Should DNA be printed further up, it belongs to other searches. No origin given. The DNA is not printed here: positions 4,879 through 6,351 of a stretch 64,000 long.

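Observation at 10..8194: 8-kb sugar-nucleotide / glycan-modification gene cluster in a phage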

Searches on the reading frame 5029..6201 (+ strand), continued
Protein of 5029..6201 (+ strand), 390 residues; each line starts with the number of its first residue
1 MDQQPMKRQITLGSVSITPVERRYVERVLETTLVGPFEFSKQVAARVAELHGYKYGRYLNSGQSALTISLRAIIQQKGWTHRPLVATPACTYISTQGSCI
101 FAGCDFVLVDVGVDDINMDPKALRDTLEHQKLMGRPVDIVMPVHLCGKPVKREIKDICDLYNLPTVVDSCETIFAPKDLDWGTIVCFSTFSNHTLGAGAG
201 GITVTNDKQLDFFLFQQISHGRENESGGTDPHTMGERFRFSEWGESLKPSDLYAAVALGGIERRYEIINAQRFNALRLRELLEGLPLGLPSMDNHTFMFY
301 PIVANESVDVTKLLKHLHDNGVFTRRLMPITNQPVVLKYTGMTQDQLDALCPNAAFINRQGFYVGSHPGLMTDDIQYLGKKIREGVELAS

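Call 40: search_dna_similar(query=window:5044-6201:+, collection=phages, mode=protein, max_rows=20)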
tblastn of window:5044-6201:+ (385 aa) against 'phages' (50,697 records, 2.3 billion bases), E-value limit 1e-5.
Records with a match: 48; places in all: 48; records where one place covers at least 80% of the query: 46.
Best place of each record, by identity: <60% 48.
By first word of the organism name: Synechococcus 45; Salmonella 1; Vibrio 1; uncultured 1.
By host as written in the record: - 46; Salmonella enterica subsp. enterica serovar Kentucky 1; Vibrio campbellii S20TG 1.
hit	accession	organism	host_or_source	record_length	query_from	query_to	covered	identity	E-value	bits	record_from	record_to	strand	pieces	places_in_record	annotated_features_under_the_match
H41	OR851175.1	Salmonella phage S.Kent 1-2-1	Salmonella enterica subsp. enterica ...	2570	34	379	90%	23.4%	4e-11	70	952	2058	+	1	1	record has no annotation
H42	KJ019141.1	Synechococcus phage ACG-2014f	-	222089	36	362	85%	22.7%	2e-7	59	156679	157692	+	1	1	hypothetical protein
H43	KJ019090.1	Synechococcus phage ACG-2014f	-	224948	36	362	85%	22.4%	2e-7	59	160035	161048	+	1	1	hypothetical protein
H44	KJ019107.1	Synechococcus phage ACG-2014f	-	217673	36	362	85%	22.4%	3e-7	59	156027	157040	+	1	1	hypothetical protein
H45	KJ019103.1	Synechococcus phage ACG-2014f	-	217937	36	362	85%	22.4%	3e-7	59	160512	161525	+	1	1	hypothetical protein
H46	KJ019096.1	Synechococcus phage ACG-2014f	-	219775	36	362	85%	22.4%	3e-7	59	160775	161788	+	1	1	hypothetical protein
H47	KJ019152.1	Synechococcus phage ACG-2014f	-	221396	36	362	85%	22.4%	3e-7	59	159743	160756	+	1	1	hypothetical protein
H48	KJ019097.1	Synechococcus phage ACG-2014f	-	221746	36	362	85%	22.4%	3e-7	59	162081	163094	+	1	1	hypothetical protein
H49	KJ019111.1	Synechococcus phage ACG-2014f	-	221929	36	362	85%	22.4%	3e-7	59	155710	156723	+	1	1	hypothetical protein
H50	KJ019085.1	Synechococcus phage ACG-2014f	-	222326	36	362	85%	22.4%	3e-7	59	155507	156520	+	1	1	hypothetical protein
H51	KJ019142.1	Synechococcus phage ACG-2014f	-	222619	36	362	85%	22.4%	3e-7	59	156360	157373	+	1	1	hypothetical protein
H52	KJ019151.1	Synechococcus phage ACG-2014f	-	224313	36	362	85%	22.4%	3e-7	59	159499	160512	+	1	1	hypothetical protein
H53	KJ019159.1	Synechococcus phage ACG-2014f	-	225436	36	362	85%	22.4%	3e-7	59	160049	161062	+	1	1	hypothetical protein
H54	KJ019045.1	Synechococcus phage ACG-2014f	-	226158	36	362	85%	22.4%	3e-7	59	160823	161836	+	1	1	hypothetical protein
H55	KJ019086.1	Synechococcus phage ACG-2014f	-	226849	36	362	85%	22.4%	3e-7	59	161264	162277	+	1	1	hypothetical protein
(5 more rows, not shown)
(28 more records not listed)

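Call 42: find_encoding_contigs(protein=P0003, flank=10000, max_places=2)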
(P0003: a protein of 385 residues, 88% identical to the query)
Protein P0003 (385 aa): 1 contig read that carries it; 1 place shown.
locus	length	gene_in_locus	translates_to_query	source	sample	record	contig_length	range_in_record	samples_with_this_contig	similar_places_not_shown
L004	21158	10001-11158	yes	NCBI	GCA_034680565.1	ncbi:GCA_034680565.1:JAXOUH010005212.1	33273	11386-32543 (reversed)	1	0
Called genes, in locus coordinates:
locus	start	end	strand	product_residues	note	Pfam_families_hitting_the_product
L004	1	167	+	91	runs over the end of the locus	-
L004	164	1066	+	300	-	PF13524:Glyco_trans_1_2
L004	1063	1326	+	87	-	-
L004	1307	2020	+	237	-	PF00535:Glycos_transf_2, PF13641:Glyco_tranf_2_3 (faint)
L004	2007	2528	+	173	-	PF01541:GIY-YIG (weak)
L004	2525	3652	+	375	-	PF01041:DegT_DnrJ_EryC1, PF00266:Aminotran_5 (weak)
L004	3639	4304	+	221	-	PF01596:Methyltransf_3 (weak), PF13578:Methyltransf_24 (weak)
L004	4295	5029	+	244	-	PF00551:Formyl_trans_N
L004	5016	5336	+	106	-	PF14216:DUF4326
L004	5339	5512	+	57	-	-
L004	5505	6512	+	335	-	PF13524:Glyco_trans_1_2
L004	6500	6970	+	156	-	PF07799:DUF1643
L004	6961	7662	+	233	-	PF01555:N6_N4_Mtase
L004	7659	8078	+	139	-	PF01467:CTP_transf_like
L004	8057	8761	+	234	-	PF00535:Glycos_transf_2 (weak)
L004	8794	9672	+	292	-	-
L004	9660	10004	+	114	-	PF14063:DUF4254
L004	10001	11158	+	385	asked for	PF01041:DegT_DnrJ_EryC1, PF01212:Beta_elim_lyase (faint)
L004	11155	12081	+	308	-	PF01370:Epimerase, PF04321:RmlD_sub_bind, PF16363:GDP_Man_Dehyd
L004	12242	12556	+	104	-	-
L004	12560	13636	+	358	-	PF01370:Epimerase, PF16363:GDP_Man_Dehyd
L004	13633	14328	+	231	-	-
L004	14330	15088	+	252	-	PF18741:MTES_1575 (faint)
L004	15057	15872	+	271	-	-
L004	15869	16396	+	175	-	-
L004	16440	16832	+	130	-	PF00692:dUTPase, PF22769:DCD (weak)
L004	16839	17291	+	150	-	-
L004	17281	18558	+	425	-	PF01266:DAO, PF13450:NAD_binding_8 (weak)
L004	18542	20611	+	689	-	PF17975:RNR_Alpha, PF21995:RNR-II_ins_dom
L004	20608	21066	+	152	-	PF00383:dCMP_cyt_deam_1, PF14437:MafB19-deam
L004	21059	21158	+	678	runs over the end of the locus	-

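Call 43: find_encoding_contigs(protein=P0016, flank=10000, max_places=2)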
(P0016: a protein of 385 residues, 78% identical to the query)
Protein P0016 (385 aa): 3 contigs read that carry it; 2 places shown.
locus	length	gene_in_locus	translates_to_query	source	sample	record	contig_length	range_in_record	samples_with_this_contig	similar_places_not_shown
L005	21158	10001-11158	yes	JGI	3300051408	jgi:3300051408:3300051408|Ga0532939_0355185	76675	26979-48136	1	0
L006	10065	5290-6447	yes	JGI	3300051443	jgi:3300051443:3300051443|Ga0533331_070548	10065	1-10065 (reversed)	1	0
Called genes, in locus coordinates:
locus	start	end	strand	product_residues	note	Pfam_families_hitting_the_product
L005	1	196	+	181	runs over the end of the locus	-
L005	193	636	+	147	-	-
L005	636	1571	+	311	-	PF13524:Glyco_trans_1_2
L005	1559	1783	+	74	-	-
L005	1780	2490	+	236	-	PF00535:Glycos_transf_2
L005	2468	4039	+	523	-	PF13483:Lactamase_B_3 (faint), PF00355:Rieske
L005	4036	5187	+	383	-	PF01041:DegT_DnrJ_EryC1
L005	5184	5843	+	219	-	PF13489:Methyltransf_23 (weak), PF13847:Methyltransf_31 (weak), PF13578:Methyltransf_24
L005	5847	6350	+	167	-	PF13302:Acetyltransf_3, PF00583:Acetyltransf_1 (weak)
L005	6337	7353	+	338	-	PF13524:Glyco_trans_1_2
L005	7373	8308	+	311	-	PF00535:Glycos_transf_2 (weak)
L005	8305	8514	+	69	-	-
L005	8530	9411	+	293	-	-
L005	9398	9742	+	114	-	PF14063:DUF4254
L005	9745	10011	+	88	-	-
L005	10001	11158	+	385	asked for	PF01041:DegT_DnrJ_EryC1, PF01212:Beta_elim_lyase (faint)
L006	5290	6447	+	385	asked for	PF01041:DegT_DnrJ_EryC1, PF01212:Beta_elim_lyase (faint)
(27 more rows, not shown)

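Call 44: find_encoding_contigs(protein=P0052, flank=10000, max_places=2)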
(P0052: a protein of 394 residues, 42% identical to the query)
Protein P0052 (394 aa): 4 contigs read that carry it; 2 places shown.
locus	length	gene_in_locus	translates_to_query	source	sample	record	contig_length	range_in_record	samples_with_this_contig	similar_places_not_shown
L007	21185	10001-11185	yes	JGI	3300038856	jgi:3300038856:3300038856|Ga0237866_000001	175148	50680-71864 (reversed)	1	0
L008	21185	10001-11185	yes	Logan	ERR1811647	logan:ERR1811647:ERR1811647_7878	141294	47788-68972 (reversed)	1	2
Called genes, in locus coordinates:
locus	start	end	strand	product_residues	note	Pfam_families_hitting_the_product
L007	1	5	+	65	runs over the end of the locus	-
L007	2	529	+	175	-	-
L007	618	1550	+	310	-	PF13524:Glyco_trans_1_2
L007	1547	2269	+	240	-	-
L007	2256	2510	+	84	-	PF24024:DUF7336 (weak)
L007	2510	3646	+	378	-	PF01041:DegT_DnrJ_EryC1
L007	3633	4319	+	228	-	PF13578:Methyltransf_24 (faint)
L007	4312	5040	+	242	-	PF00551:Formyl_trans_N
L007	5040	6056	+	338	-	PF13524:Glyco_trans_1_2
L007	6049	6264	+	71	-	-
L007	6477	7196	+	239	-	-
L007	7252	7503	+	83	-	-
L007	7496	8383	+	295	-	-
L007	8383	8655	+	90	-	-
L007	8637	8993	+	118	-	PF14063:DUF4254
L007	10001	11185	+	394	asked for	PF01041:DegT_DnrJ_EryC1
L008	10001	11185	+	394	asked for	PF01041:DegT_DnrJ_EryC1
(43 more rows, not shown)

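Call 49: search_solved_structures(query=L004:2525-3652:+, max_evalue=1e-15)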
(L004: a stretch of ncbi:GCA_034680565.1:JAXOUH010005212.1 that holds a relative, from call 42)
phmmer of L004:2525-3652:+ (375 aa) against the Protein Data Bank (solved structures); distinct sequences matched with E-value up to 1e-15: 46.
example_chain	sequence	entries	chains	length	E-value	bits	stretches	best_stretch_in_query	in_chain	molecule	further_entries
8sng_A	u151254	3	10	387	1.5e-49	172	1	21-373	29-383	UDP-4-amino-4-deoxy-L-arabinose--oxoglutarate aminotransferase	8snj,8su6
5uid_A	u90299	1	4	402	4.6e-48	167.1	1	6-368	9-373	Aminotransferase TlmJ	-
1mdo_A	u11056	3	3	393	1.7e-46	161.9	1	14-375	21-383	ArnB aminotransferase | UDP-4-amino-4-deoxy-L-arabinose--oxoglutarate aminotransferase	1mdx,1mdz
4oca_A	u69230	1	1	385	1.1e-45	159.3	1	14-375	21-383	UDP-4-amino-4-deoxy-L-arabinose--oxoglutarate aminotransferase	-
7b0d_A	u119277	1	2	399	2.1e-43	151.8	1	14-373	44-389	Glutamine--scyllo-inositol transaminase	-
3frk_A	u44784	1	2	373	4.1e-37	131.1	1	19-372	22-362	QdtB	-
2fn6_A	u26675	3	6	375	4.3e-37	131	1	30-371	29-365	AMINOTRANSFERASE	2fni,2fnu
4lc3_A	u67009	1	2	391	1.9e-36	128.8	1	14-374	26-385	Putative UDP-4-amino-4-deoxy-l-arabinose--oxoglutarate aminotransferase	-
3bn1_A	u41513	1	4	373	1.3e-34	122.8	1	23-374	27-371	Perosamine synthetase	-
3dr7_A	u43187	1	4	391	1.6e-34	122.5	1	23-374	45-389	Putative perosamine synthetase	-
3dr4_A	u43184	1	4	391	1.1e-33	119.8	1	23-374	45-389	Putative perosamine synthetase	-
4zwv_A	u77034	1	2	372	5.4e-33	117.5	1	22-369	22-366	Putative aminotransferase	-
4xau_A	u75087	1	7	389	6.6e-33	117.2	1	22-369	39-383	Putative aminotransferase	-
6ewj_A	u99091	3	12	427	2.3e-32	115.4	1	14-372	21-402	Putative capsular polysaccharide biosynthesis protein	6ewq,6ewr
5u1z_A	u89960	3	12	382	6e-32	114.1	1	9-373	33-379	Putative aminotransferase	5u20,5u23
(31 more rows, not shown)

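Call 50: search_solved_structures(query=L004:4295-5029:+, max_evalue=0.00001)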
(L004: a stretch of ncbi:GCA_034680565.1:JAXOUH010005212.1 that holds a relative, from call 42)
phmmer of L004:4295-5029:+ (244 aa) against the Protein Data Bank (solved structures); distinct sequences matched with E-value up to 0.00001: 51.
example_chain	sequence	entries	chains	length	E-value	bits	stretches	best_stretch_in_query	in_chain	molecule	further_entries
5jnf_C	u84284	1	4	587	1.1e-18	71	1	85-182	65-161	Linear gramicidin synthase subunit A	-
6ulz_A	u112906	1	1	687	1.5e-18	70.6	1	85-182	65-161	Linear gramicidin synthase subunit A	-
5es6_A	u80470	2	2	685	1.5e-18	70.6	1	86-182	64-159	Linear gramicidin synthase subunit A | Linear gramicidin synthetase subunit A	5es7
5es5_A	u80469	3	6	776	1.7e-18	70.4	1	86-182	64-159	Linear gramicidin synthetase subunit A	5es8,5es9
6mfx_A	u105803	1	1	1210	2.2e-18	70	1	84-182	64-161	Linear gramicidin synthase subunit A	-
6mfw_A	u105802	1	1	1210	3e-18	69.6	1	86-182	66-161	Linear gramicidin synthase subunit A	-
6mfy_A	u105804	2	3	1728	4.3e-18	69.1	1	86-182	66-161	Linear gramicidin synthase subunit A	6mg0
6mfz_A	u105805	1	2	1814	4.6e-18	69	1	86-182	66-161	Linear gramicidin synthase subunit A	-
9meh_A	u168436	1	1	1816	4.6e-18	69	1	86-182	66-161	Linear gramicidin synthase subunit A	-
9be3_A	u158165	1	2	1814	4.6e-18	69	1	86-182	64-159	Linear gramicidin synthase subunit A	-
9be4_A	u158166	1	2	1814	4.6e-18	69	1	86-182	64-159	Linear gramicidin synthase subunit A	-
5vyq_A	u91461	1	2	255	1.2e-17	67.7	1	88-238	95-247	Uncharacterized protein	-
4pzu_A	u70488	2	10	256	1.2e-17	67.6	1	88-238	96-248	Uncharacterized protein Rv3404c/MT3512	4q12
6ci2_A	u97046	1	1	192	1.7e-15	60.6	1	80-166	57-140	formyltransferase PseJ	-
6v33_A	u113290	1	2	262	1.8e-15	60.5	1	86-178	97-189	dTDP-4-amino-4,6-dideoxyglucose formyltransferase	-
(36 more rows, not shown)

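Call 52: find_related_loci(query=A2, collection=genome_contigs, flank=10000)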
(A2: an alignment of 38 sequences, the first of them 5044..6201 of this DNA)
Query A2 (385 aa) in genome_contigs; peptide patterns used: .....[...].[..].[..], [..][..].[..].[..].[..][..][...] (x = any residue, [..] = any of these).
151 stretches matched a pattern; 113 encode a relative of the query (tblastn E <= 1e-3); the best 80 are kept; 80 distinct loci.
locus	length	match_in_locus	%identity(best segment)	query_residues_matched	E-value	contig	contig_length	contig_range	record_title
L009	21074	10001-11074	39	1-379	2e-66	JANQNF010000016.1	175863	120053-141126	MAG: archaeon isolate PL23a_bin.95 k99_6213128, whole genome shotgun sequence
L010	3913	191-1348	35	3-379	2e-61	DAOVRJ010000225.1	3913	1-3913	MAG TPA_asm: Candidatus Zixiibacteriota bacterium isolate CSMAG_1598 CSMAG_1598_k141_2683956_length_3913_cov_26.0000, wh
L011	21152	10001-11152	34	2-375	3e-61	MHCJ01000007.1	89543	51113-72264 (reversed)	MAG: Candidatus Chisholmbacteria bacterium RIFCSPHIGHO2_01_FULL_52_32 rifcsphigho2_01_scaffold_644, whole genome shotgun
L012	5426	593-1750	34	3-379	2e-60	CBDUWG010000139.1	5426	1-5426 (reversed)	MAG TPA_asm: uncultured bacterium isolate SRR22302358_concoct_46 genome assembly, contig: ERZ25746585.7333, whole genome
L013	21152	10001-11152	34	2-375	2e-60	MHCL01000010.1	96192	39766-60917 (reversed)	MAG: Candidatus Chisholmbacteria bacterium RIFCSPLOWO2_01_FULL_49_14 rifcsplowo2_01_scaffold_2002, whole genome shotgun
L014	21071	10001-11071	38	2-373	1e-59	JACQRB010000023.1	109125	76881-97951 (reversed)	MAG: Candidatus Omnitrophota bacterium isolate NC_groundwater_1348_Ag_S-0.2um_64_53 S_p2_S4_coassembly_k141_1043002, who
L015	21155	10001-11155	34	2-377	8e-57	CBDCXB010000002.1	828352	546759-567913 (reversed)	MAG: Nitrospirales bacterium isolate 206c7ddb-050e-4d04-8743-5e90aa084e2f genome assembly, contig: contig_2, whole genom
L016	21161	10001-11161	33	2-379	1e-56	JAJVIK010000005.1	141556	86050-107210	MAG: bacterium isolate Bin_79R c_000000000581, whole genome shotgun sequence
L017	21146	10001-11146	34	2-373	9e-56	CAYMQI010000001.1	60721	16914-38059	MAG TPA_asm: uncultured Pseudomonadales bacterium isolate SRP050083_co2_357 genome assembly, contig: NODE_191_length_607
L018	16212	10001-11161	33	4-379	4e-55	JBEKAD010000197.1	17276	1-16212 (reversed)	MAG: Terriglobia bacterium isolate SPRUCE 104 SPRUCE_104_197, whole genome shotgun sequence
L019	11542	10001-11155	33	2-377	2e-55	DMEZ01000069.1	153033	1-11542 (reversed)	MAG TPA_asm: Elusimicrobia bacterium isolate UBA9639 contig_467, whole genome shotgun sequence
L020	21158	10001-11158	32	2-378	3e-55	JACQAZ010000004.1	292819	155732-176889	MAG: Elusimicrobia bacterium isolate NC_groundwater_929_Pr1_S-0.2um_66_27 Montesol18-Sp2_coassembly_scaffold_162487, who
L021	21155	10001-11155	33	2-377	5e-55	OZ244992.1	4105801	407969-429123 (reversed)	MAG: Nitrospirales bacterium isolate 1935713a-f4d8-487d-9b37-0ace22a13f9c genome assembly, chromosome: 1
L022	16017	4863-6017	34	2-377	1e-54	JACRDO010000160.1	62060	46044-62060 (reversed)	MAG: Elusimicrobia bacterium isolate NC_groundwater_1674_Pr3_B-0.1um_65_18 SR-2_scaffold_141_3558002, whole genome shotg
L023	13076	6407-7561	32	4-379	3e-54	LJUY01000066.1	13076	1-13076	MAG: candidate division Zixibacteria bacterium SM23_81 WORSMTZ_11361, whole genome shotgun sequence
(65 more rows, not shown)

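Call 76: search_dna_similar(query=L004:5505-6512:+, collection=phages, mode=protein, max_rows=12, max_evalue=0.001)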
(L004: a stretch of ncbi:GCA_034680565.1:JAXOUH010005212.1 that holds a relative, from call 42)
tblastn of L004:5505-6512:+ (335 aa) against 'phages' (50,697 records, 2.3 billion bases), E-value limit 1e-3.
No match.
